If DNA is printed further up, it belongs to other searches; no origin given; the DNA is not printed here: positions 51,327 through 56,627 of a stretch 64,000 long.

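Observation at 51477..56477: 1666-aa secreted giant protein combining cell-wall-binding modules with repeated CBM-like units and an unassigned large domain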

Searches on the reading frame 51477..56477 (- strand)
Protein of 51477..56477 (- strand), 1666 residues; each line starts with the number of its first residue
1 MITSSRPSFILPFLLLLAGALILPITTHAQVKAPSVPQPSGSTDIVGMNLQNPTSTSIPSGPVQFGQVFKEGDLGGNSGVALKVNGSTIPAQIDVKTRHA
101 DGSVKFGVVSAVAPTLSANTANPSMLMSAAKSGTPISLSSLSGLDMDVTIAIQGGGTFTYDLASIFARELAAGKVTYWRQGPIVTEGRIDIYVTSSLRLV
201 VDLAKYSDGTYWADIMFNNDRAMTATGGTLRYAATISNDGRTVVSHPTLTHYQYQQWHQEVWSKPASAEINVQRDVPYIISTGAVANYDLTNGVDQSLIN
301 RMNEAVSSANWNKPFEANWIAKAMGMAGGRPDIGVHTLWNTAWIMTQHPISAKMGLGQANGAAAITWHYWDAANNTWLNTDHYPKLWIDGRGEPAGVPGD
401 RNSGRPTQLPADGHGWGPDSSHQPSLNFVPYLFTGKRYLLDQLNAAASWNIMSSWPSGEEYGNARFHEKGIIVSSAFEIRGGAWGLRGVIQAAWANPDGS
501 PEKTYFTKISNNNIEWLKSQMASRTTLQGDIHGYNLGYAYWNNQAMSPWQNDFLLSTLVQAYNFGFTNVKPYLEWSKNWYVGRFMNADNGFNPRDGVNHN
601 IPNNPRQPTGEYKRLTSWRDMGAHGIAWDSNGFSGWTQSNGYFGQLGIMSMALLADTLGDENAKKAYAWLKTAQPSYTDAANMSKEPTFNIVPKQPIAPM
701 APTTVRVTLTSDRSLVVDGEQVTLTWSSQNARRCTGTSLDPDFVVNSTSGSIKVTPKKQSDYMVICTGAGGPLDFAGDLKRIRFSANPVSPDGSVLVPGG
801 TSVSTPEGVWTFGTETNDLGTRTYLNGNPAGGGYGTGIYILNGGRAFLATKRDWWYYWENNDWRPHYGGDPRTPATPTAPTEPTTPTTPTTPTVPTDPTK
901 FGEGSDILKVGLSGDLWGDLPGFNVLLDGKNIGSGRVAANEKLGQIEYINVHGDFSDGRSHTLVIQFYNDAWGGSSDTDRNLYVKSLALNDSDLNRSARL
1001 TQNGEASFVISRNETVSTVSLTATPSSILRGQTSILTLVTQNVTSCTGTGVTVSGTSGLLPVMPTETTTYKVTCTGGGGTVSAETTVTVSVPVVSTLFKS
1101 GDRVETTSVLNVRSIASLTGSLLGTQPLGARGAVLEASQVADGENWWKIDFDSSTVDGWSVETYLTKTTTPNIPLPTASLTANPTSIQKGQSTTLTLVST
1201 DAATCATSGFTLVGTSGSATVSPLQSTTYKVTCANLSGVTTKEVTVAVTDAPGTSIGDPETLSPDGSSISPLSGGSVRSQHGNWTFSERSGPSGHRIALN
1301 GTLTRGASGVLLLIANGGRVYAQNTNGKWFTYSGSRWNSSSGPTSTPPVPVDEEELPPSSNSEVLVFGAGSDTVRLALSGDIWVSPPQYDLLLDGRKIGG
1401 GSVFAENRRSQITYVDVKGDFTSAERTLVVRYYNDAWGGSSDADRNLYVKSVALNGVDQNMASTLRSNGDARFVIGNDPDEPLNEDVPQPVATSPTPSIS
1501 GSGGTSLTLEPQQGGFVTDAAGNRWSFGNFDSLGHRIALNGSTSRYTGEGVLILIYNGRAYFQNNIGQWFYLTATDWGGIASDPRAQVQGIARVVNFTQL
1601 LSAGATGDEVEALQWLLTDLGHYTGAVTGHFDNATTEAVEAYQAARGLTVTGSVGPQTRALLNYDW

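Call 3: search_protein_families(library=pfam, proteins=[window:51477-56477:-], max_evalue=1)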
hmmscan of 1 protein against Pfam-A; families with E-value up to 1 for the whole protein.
window:51477-56477:- (1666 aa): 5 families
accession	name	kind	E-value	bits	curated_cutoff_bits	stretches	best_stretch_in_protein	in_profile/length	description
PF16841.11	CBM60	-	2.2e-25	89.4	28.2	2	908-998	2-85/91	Ca-dependent carbohydrate-binding module xylan-binding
PF01471.23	PG_binding_1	-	1.9e-17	63.6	23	1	1606-1662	1-57/57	Putative peptidoglycan binding domain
PF08823.16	PG_binding_2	-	0.0017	19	21.1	1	1605-1644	13-52/74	Putative peptidoglycan binding domain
PF08239.17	SH3_3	-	0.036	14.7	27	1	1108-1164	1-52/54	Bacterial SH3 domain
PF25616.1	PhiKZ_gp35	-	0.23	10.9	35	1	869-900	129-157/271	Bacteriophage PhiKZ capsid decoration protein gp35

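Call 4: search_protein_families(library=ncbifam, proteins=[window:51477-56477:-], max_evalue=1)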
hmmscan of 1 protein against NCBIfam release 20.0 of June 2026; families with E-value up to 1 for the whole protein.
window:51477-56477:- (1666 aa): 6 families
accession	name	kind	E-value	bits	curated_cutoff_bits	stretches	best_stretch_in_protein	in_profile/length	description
TIGR02869.1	spore_SleB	equivalog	4.3e-11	43.1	236.5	1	1599-1662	5-68/201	spore cortex-lytic enzyme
NF052336.1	PdgHdaseHSB100310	equivalog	2.3e-06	27.2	500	1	1601-1659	185-243/316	peptidoglycan hydrolase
NF052377.1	lmo1851_S41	exception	4.1e-06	25.8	725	1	1594-1659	377-442/468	lmo1851 family serine protease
NF052335.1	PdgHdaseHSB129560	equivalog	8.9e-06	25.2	500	1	1602-1659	201-258/330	peptidoglycan hydrolase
TIGR03979.1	His_Ser_Rich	equivalog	1.5e-05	25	121.65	1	1610-1658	134-182/190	His-Xaa-Ser repeat protein HxsA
NF004786.0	PRK06132.1-3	equivalog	0.00015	20.7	329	1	1600-1655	213-268/418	hypothetical protein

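Call 5: search_solved_structures(query=window:51477-56477:-, max_evalue=1, show_alignments=2)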
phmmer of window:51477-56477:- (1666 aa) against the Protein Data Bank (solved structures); distinct sequences matched with E-value up to 1: 6.
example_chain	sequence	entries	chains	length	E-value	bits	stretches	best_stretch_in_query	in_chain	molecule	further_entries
4lpq_A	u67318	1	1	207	3.7e-07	30.8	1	1602-1663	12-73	ErfK/YbiS/YcfS/YnhG family protein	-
6tci_A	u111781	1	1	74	0.00033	21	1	1598-1662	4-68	Spore cortex-lytic enzyme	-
5tv7_A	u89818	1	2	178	0.00069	20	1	1594-1659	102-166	Putative peptidoglycan-binding/hydrolysing protein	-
4fet_B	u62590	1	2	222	0.0047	17.2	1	1598-1662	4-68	Spore cortex-lytic enzyme prepeptide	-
7rum_A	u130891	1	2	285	0.0048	17.2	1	1599-1659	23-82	Endolysin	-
9emm_E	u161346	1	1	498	0.14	12.3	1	1609-1661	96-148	Putative OxPP cycle protein OpcA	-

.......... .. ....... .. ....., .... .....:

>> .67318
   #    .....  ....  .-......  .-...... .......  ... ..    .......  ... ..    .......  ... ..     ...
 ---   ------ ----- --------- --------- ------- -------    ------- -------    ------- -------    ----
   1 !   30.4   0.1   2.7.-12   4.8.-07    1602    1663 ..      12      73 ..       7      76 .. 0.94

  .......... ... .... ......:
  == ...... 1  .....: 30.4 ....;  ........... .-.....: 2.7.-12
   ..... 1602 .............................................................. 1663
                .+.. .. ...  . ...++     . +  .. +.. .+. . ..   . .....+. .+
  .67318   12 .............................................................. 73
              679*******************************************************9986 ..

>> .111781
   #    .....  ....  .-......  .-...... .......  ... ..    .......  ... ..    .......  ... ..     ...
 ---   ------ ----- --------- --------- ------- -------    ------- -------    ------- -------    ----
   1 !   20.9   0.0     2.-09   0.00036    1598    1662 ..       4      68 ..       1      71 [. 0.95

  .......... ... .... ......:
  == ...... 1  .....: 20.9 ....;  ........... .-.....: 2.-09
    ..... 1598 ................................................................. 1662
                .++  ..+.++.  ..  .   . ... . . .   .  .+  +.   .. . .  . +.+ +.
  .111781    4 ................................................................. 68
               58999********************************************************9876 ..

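Call 11: find_encoding_contigs(protein=window:51477-56477:-, flank=10000, max_places=4)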
Protein window:51477-56477:- (1666 aa): 3 contigs read that carry it; 1 place shown.
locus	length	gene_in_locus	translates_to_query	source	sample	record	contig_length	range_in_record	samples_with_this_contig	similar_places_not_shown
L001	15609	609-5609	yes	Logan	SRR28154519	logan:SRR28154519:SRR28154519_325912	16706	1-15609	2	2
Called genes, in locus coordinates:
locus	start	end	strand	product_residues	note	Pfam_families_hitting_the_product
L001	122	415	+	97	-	-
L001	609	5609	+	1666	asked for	PF16841:CBM60, PF01471:PG_binding_1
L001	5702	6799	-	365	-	PF01926:MMR_HSR1, PF02421:FeoB_N, PF06071:YchF-GTPase_C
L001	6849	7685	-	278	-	PF25145:NfeD1b_N (weak), PF01343:Peptidase_S49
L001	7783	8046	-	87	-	-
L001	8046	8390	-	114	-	-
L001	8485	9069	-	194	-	PF02525:Flavodoxin_2, PF03358:FMN_red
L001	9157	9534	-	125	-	-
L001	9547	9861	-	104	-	-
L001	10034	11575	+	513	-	PF25919:BSH_CusB (faint), PF25917:BSH_RND (weak), PF25967:RND-MFP_C (weak), PF25989:YknX_C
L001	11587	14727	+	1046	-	PF00873:ACR_tran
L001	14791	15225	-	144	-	-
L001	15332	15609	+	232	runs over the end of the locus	-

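Call 41: list_cluster_members(proteins=[window:51477-56477:-, window:57261-59705:+, window:50287-51384:+])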
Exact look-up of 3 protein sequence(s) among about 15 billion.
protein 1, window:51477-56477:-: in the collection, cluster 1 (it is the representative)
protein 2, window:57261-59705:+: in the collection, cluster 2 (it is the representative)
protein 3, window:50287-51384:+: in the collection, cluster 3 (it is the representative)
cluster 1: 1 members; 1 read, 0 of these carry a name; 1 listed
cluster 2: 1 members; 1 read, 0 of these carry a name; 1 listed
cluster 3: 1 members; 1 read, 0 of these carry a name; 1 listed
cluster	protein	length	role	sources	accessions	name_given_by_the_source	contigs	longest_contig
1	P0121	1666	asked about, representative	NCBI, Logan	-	-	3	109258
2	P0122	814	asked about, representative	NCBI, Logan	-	-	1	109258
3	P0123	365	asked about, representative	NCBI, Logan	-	-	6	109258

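Call 64: search_protein_families(library=phrogs, proteins=[window:51477-56477:-], max_evalue=0.01)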
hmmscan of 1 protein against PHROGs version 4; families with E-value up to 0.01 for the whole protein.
window:51477-56477:- (1666 aa): 5 families
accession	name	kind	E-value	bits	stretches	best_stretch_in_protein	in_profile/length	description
phrog_2155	-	head and packaging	3.8e-14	53.2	3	1014-1098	857-946/1193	virion structural protein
phrog_1224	-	head and packaging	2.3e-10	41.3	1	1600-1663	3-65/438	endolysin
phrog_1493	-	lysis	3e-10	40.8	1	1590-1662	241-305/394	endolysin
phrog_2649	-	lysis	5.7e-08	33.9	1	1592-1663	166-236/261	endolysin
phrog_17214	-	lysis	0.0018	19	1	1593-1662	235-312/322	endolysin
